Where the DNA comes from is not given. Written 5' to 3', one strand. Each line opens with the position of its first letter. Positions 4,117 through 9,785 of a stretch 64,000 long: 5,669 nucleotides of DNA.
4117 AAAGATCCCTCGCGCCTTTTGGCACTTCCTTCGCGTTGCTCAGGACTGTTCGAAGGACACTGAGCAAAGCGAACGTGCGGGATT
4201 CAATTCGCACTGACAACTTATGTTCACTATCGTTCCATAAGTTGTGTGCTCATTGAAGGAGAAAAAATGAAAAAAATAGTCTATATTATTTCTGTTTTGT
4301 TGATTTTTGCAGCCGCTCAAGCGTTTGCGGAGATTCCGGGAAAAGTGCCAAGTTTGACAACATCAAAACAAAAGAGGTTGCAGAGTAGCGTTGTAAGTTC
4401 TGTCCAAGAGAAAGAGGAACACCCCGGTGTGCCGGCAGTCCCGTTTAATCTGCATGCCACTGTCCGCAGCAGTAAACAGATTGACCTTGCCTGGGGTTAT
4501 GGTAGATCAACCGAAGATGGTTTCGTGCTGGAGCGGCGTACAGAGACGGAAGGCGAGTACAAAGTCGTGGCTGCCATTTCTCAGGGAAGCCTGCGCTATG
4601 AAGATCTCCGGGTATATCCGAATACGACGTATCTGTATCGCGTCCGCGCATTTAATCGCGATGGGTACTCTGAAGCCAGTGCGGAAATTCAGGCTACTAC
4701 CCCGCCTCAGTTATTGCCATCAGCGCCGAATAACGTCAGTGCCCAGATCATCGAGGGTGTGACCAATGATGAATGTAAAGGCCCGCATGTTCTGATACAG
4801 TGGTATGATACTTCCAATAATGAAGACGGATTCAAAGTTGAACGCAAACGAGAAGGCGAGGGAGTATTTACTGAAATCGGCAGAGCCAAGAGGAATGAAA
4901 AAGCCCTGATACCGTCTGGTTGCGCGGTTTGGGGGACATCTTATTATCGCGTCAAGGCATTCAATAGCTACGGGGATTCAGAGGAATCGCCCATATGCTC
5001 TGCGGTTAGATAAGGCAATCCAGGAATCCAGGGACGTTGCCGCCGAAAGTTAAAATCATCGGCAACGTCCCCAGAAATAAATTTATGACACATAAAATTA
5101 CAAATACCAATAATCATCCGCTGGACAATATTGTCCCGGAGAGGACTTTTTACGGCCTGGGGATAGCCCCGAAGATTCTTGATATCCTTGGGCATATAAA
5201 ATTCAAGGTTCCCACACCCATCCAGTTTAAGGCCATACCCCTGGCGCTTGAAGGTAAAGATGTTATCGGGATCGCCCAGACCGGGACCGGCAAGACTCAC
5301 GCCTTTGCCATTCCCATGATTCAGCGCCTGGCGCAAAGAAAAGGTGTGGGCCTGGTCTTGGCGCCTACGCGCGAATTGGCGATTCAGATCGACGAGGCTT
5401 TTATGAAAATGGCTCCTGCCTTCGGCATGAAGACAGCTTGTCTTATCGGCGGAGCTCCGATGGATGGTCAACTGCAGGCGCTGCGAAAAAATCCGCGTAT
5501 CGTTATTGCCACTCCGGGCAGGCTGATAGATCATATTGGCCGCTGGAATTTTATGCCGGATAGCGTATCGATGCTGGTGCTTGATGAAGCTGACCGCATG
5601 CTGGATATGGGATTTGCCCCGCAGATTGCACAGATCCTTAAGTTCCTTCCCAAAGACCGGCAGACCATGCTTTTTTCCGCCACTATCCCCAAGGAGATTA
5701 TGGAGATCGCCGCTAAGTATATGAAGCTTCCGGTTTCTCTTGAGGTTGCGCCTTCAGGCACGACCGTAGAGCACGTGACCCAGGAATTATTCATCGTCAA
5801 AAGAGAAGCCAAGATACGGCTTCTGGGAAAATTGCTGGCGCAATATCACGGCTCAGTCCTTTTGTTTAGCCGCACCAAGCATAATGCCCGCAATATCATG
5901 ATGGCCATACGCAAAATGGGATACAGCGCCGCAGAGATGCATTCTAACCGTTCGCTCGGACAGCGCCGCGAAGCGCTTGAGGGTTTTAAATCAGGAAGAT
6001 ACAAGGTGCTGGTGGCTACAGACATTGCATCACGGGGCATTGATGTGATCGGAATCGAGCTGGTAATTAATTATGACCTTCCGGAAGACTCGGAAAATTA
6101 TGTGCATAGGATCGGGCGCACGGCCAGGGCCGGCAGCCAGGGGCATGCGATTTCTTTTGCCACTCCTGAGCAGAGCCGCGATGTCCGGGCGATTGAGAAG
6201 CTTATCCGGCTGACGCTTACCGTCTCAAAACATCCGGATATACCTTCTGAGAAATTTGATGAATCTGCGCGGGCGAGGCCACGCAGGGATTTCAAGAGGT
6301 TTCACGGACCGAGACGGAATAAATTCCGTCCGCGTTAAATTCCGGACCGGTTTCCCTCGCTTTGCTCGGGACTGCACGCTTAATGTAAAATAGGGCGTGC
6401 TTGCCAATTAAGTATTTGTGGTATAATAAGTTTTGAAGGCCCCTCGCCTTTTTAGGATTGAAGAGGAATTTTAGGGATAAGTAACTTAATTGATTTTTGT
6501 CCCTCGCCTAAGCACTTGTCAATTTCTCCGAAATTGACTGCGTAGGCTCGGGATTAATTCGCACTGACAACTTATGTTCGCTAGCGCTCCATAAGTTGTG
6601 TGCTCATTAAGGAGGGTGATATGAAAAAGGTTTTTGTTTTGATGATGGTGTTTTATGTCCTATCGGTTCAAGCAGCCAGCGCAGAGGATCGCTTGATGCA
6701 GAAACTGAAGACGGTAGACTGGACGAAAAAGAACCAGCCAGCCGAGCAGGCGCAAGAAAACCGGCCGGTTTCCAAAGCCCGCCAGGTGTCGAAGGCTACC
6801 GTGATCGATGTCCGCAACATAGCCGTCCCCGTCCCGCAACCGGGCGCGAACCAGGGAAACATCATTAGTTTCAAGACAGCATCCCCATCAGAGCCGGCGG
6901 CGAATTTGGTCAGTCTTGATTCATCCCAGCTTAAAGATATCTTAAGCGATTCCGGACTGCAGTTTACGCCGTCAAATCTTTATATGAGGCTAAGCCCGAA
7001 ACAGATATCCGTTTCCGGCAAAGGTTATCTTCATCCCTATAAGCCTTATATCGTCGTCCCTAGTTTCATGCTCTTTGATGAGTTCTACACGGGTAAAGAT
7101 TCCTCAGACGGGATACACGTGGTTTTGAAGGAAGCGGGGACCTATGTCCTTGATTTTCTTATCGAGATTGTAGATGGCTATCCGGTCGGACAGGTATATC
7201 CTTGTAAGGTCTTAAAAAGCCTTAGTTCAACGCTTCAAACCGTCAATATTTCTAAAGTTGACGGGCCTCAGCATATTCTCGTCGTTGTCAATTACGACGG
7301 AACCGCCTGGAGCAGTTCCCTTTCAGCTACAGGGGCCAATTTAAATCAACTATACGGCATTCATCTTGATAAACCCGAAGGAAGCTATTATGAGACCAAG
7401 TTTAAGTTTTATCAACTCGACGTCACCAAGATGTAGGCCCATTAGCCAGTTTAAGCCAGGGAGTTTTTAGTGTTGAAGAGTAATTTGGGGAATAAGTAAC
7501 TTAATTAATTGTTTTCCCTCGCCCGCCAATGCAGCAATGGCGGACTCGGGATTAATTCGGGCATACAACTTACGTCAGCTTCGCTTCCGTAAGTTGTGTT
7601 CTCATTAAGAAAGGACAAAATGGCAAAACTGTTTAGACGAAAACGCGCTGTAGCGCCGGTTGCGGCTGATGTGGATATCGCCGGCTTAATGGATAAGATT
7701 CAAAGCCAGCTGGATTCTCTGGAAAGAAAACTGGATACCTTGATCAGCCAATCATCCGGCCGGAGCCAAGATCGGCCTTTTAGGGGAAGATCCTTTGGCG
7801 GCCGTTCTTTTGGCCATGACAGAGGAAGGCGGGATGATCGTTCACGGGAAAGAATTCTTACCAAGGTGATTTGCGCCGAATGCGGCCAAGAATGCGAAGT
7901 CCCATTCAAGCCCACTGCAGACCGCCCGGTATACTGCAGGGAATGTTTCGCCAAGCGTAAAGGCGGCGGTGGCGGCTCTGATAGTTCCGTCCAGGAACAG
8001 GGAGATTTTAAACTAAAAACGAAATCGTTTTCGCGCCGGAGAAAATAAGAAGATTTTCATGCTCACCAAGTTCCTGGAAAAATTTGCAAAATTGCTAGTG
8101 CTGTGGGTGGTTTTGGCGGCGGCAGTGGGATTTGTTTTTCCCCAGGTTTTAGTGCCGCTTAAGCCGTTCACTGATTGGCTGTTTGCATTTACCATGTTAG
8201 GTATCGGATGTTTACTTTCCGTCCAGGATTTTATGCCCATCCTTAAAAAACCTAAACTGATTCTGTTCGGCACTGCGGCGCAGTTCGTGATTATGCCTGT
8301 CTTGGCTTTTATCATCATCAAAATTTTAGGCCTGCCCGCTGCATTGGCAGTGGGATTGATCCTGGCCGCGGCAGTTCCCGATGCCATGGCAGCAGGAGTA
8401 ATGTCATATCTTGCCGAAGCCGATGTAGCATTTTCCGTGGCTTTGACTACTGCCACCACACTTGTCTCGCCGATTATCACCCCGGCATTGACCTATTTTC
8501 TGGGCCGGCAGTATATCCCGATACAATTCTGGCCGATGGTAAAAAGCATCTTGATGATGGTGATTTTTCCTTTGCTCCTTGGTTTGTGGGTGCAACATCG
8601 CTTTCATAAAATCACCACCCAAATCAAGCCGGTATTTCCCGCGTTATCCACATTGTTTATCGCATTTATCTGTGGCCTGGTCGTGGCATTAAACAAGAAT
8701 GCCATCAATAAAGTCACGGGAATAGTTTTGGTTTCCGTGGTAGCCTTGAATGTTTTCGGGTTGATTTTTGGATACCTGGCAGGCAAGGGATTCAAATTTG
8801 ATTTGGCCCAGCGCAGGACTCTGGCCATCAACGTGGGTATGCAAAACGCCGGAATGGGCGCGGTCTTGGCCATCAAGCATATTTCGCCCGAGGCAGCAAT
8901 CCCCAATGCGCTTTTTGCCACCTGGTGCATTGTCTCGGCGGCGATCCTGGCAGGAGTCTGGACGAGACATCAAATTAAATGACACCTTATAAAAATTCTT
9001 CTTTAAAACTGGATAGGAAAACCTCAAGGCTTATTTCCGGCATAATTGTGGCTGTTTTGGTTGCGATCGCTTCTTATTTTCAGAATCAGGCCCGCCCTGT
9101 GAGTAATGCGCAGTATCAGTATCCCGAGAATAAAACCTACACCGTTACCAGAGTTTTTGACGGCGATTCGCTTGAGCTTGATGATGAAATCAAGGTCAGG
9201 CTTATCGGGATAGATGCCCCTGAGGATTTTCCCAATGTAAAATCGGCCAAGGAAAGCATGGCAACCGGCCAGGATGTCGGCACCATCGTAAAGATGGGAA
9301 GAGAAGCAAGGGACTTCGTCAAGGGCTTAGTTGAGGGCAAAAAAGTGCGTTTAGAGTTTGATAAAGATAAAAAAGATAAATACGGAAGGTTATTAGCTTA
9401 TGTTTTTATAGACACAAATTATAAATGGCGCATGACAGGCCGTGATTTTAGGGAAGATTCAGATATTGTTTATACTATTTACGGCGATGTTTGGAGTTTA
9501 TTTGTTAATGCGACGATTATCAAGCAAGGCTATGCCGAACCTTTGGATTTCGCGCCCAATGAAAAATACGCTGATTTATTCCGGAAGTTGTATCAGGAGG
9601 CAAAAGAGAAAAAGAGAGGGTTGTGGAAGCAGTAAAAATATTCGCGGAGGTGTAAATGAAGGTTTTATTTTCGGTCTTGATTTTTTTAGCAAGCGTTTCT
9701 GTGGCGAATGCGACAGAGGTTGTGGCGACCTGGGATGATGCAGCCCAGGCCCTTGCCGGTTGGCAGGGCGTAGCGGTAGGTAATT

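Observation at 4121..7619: A ~150-nt structured 5' leader occurs three times upstream of unrelated genes, with a compensatory base-pair change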

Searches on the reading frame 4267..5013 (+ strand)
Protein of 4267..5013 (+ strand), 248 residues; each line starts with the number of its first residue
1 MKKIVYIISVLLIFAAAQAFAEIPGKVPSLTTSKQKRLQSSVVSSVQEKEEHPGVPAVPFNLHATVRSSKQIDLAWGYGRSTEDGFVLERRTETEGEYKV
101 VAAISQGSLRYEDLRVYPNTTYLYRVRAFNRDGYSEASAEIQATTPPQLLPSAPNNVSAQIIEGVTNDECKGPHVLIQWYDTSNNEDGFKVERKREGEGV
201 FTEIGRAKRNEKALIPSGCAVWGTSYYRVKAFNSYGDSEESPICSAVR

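Call 28: search_protein_families(library=pfam, proteins=[window:4267-5013:+], max_evalue=0.01)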
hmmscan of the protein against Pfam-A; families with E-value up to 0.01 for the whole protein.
window:4267-5013:+ (248 aa): 2 families
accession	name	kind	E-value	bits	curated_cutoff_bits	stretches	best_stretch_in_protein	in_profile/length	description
PF00041.27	fn3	-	2.8e-08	34.3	25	1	59-143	3-83/84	Fibronectin type III domain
PF25059.1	FN3_DSCAM-DSCAML_C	-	0.0024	18.6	39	0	83-145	20-81/89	DSCAM/DSCAML C-terminal Fn3-like domain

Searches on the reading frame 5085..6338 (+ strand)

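Call 28: search_protein_families(library=pfam, proteins=[window:5085-6338:+], max_evalue=0.01)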
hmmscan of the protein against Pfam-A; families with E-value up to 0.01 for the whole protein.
window:5085-6338:+ (417 aa): 4 families
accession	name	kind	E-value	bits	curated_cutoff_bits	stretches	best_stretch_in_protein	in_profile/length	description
PF00270.35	DEAD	-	1.7e-51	174.7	26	1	44-207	1-166/167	DEAD/DEAH box helicase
PF00271.37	Helicase_C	-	3.4e-29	101.7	23.5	1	243-350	2-110/110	Helicase conserved C-terminal domain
PF04851.21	ResIII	-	2.3e-08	34.6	22.5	1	63-202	29-163/164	Type III restriction enzyme, res subunit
PF07652.20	Flavi_DEAD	-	0.0016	18.9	21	1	66-110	13-57/148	Flavivirus DEAD domain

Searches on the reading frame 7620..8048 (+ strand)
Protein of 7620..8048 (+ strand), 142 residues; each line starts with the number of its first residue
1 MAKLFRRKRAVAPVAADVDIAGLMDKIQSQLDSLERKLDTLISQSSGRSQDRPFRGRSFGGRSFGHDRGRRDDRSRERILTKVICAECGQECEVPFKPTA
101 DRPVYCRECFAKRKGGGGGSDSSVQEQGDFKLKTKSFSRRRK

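Call 28: search_protein_families(library=pfam, proteins=[window:7620-8048:+], max_evalue=0.01)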
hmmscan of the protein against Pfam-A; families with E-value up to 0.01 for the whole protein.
window:7620-8048:+ (142 aa): 1 family
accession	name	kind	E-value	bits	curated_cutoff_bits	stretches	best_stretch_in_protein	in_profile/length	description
PF23477.1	zf_Tbcl_2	-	3.6e-18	65.4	27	1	80-114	3-37/37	Probable treble clef zinc finger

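Call 29: find_homologous_proteins(query=window:7620-8048:+, max_evalue=0.00001)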
Query window:7620-8048:+ (142 aa): 404 proteins with E <= 0.00001 among 446 candidates; the best 120 are listed.
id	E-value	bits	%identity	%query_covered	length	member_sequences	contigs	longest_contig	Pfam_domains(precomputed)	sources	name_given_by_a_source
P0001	2.1e-85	302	99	100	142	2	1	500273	PF23477.2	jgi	-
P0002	3.9e-61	223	74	100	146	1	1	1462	PF23477.2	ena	-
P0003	1.6e-56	208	71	99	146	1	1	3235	PF23477.2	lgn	-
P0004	7.4e-56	206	82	80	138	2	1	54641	PF23477.2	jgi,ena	-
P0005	2.2e-54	201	72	99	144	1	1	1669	PF23477.2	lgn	-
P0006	8.0e-50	186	71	100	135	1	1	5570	PF23477.2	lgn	-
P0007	8.5e-50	186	66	100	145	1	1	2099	PF23477.2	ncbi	-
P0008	2.1e-49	185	71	99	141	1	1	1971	PF23477.2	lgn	-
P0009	1.7e-48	182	72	82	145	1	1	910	PF23477.2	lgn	-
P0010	2.7e-46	175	73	80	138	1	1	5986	PF23477.2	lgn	-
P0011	1.0e-45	173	63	100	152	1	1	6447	PF23477.2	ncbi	ncbi:MAG: CxxC-x17-CxxC domain-containing protein [Candidatus Omnitrophota bacterium]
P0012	5.3e-44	168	60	100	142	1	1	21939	PF23477.2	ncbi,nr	ncbi:MAG: hypothetical protein Q8O13_08050 [Candidatus Omnitrophota bacterium]|nr:hypothetical prote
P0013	1.3e-43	166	62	100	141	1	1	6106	PF23477.2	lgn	-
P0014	1.9e-43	166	59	100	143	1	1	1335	PF23477.2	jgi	-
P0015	3.7e-43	165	60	100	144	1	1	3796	PF23477.2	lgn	-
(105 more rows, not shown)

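Call 30: find_encoding_contigs(protein=P0004, flank=6000, max_places=2)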
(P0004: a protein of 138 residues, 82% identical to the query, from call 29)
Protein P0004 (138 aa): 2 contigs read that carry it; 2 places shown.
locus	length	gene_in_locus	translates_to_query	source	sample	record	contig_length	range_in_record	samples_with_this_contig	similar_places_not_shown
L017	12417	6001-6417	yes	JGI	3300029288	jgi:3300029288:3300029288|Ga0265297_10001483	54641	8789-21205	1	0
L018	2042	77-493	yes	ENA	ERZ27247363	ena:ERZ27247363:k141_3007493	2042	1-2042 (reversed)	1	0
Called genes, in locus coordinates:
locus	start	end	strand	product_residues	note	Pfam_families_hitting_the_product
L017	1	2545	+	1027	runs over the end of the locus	PF04313:HSDR_N, PF04851:ResIII, PF18766:SWI2_SNF2, PF22679:T1R_D3-like, PF11867:T1RH-like_C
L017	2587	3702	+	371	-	-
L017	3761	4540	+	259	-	-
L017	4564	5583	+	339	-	PF17761:DUF1016_N, PF00565:SNase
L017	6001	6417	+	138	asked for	PF23477:zf_Tbcl_2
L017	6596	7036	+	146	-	PF00041:fn3 (weak)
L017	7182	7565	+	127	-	PF02566:OsmC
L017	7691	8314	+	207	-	PF00230:MIP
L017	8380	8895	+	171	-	PF10050:DUF2284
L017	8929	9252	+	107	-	-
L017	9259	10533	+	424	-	PF00270:DEAD, PF04851:ResIII, PF00271:Helicase_C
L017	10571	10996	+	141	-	PF04940:BLUF, PF24787:TEX47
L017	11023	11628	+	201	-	-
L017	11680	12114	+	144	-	-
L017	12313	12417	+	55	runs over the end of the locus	PF23477:zf_Tbcl_2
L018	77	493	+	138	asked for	PF23477:zf_Tbcl_2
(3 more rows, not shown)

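Call 31: find_encoding_contigs(protein=P0012, flank=6000, max_places=2)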
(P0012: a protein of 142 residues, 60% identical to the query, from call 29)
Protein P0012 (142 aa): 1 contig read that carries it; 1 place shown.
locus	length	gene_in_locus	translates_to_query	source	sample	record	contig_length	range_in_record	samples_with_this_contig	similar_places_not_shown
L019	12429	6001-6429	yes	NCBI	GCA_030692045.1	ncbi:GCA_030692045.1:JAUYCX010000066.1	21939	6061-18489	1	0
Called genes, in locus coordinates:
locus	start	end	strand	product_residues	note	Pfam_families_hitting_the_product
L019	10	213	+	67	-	PF00313:CSD, PF08206:OB_RNB (weak)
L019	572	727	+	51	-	-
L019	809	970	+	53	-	PF23477:zf_Tbcl_2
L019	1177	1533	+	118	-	-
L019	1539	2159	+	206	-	PF00076:RRM_1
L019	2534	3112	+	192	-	PF00210:Ferritin (weak), PF02915:Rubrerythrin, PF23458:DUF7130 (faint), PF21349:RUBY_RBDX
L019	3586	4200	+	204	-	-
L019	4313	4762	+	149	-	-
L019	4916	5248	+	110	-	-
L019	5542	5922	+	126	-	-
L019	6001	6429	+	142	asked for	PF23477:zf_Tbcl_2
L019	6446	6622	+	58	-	-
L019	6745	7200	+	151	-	PF22381:Staph_reg_Sar_Rot (weak), PF01047:MarR, PF12802:MarR_2, PF13463:HTH_27 (weak)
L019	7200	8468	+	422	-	PF02321:OEP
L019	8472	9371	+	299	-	PF25917:BSH_RND, PF25954:Beta-barrel_RND_2, PF25989:YknX_C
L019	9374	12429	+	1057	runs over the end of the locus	PF00873:ACR_tran, PF03176:MMPL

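Call 32: find_encoding_contigs(protein=P0011, flank=6000, max_places=2)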
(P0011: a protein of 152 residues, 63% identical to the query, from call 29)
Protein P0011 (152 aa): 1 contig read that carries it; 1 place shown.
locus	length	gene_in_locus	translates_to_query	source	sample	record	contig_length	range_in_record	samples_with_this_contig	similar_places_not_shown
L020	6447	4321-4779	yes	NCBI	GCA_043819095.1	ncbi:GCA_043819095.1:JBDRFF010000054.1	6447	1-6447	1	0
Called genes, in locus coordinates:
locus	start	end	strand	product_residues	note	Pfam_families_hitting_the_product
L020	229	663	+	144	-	PF02643:DUF192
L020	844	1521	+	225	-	-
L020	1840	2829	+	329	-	PF01145:Band_7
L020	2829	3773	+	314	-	PF01145:Band_7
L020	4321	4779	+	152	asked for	PF23477:zf_Tbcl_2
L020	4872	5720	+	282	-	PF00149:Metallophos, PF12850:Metallophos_2 (faint)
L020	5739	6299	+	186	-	-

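Call 46: find_encoding_contigs(protein=P0006, flank=6000, max_places=1)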
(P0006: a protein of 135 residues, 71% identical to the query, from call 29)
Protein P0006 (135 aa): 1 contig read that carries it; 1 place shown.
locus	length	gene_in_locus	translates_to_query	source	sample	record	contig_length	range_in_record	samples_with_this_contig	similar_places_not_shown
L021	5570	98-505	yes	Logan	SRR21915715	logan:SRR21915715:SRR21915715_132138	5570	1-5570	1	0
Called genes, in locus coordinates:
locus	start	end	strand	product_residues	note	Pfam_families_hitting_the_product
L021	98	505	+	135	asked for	PF23477:zf_Tbcl_2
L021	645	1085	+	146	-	PF00041:fn3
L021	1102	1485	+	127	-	PF02566:OsmC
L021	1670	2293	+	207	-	PF00230:MIP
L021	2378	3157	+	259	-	PF04402:SIMPL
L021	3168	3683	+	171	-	PF10050:DUF2284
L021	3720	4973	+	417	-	PF04851:ResIII, PF00270:DEAD, PF00271:Helicase_C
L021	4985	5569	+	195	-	?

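Call 47: find_encoding_contigs(protein=P0010, flank=6000, max_places=1)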
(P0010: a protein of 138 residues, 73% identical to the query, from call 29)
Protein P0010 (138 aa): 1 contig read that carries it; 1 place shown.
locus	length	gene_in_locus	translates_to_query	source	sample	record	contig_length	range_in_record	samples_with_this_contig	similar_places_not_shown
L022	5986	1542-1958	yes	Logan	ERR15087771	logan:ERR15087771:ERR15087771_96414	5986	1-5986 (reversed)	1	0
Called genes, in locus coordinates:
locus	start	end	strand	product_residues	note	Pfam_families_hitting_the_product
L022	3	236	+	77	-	?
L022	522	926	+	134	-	PF03061:4HBT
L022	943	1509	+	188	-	-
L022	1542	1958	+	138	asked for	PF23477:zf_Tbcl_2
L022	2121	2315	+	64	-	PF06305:LapA_dom (weak)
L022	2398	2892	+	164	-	-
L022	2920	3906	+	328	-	PF02156:Glyco_hydro_26 (weak)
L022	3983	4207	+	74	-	PF19701:DUF6199 (weak)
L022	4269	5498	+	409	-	PF13385:Laminin_G_3, PF22352:K319L-like_PKD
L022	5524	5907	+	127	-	PF02566:OsmC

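Call 48: find_encoding_contigs(protein=P0003, flank=6000, max_places=1)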
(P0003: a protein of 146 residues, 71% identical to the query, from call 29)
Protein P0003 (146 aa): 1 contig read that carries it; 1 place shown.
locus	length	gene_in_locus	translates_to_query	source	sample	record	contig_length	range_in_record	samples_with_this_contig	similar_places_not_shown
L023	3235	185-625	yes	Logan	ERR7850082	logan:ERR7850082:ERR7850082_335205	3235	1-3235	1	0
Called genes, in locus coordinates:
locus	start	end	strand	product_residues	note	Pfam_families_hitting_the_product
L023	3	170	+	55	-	?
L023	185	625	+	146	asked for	PF23477:zf_Tbcl_2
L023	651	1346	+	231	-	-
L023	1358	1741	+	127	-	PF02566:OsmC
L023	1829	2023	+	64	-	-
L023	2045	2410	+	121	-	-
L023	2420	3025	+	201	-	-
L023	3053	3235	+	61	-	?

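Call 49: find_encoding_contigs(protein=P0013, flank=6000, max_places=1)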
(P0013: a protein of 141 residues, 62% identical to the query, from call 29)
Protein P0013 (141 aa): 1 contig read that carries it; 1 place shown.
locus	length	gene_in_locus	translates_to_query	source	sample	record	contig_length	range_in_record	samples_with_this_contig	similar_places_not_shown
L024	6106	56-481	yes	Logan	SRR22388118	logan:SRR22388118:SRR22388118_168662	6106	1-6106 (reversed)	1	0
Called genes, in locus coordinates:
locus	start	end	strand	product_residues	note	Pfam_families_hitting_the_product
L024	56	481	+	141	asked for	PF23477:zf_Tbcl_2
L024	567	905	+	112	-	PF18924:DUF5674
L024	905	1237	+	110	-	-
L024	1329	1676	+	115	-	-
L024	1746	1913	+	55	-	PF23477:zf_Tbcl_2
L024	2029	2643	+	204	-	PF01618:MotA_ExbB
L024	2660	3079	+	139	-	PF02472:ExbD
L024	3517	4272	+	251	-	PF00119:ATP-synt_A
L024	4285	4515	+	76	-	PF00137:ATP-synt_C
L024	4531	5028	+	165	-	PF00430:ATP-synt_B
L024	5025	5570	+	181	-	PF00213:OSCP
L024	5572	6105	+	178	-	?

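Call 63: find_encoding_contigs(protein=P0002, flank=3000, max_places=1)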
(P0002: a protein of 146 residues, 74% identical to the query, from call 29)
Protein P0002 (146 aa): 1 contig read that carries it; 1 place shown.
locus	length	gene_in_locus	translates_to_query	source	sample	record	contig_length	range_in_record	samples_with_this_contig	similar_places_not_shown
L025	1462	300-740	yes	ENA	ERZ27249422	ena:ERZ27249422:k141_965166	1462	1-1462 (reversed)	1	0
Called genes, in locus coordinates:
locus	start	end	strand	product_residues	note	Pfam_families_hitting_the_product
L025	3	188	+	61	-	?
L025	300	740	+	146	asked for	PF23477:zf_Tbcl_2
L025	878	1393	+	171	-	PF10050:DUF2284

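Call 64: find_encoding_contigs(protein=P0005, flank=3000, max_places=1)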
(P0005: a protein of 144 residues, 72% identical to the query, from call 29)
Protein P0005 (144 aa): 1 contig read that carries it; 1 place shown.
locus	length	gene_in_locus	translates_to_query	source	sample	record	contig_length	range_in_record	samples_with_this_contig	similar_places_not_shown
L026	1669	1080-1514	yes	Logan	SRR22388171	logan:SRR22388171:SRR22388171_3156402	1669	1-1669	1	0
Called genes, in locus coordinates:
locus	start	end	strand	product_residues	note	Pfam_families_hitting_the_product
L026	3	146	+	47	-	?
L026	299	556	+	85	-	PF12728:HTH_17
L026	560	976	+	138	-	PF02661:Fic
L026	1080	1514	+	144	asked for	PF23477:zf_Tbcl_2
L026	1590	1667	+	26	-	?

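Call 65: find_encoding_contigs(protein=P0008, flank=3000, max_places=1)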
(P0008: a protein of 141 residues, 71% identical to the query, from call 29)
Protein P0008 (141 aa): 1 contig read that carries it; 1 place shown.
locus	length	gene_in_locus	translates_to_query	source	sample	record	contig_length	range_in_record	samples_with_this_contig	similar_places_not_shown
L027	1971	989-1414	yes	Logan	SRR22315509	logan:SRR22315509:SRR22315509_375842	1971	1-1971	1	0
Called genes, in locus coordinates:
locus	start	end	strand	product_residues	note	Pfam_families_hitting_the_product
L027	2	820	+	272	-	?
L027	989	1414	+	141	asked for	PF23477:zf_Tbcl_2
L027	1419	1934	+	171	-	PF10050:DUF2284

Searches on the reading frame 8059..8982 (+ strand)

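Call 28: search_protein_families(library=pfam, proteins=[window:8059-8982:+], max_evalue=0.01)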
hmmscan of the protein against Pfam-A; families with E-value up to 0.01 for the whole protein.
window:8059-8982:+ (307 aa): 3 families
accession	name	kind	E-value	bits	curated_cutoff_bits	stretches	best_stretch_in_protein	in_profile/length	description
PF01758.21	SBF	-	5.7e-35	121.2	24.3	1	43-216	5-188/191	Sodium Bile acid symporter family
PF13593.11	SBF_like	-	1.1e-14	54.9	25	1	9-301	3-311/313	SBF-like CPA transporter family (DUF4137)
PF03547.23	Mem_trans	-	0.00011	21.4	25.7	1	46-142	245-340/343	Membrane transport protein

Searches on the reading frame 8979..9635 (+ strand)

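Call 28: search_protein_families(library=pfam, proteins=[window:8979-9635:+], max_evalue=0.01)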
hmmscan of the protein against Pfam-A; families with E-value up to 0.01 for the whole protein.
window:8979-9635:+ (218 aa): 1 family
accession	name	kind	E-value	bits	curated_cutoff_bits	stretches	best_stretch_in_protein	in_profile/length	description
PF00565.23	SNase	-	6e-20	72.1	21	1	72-218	1-107/107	Staphylococcal nuclease homologue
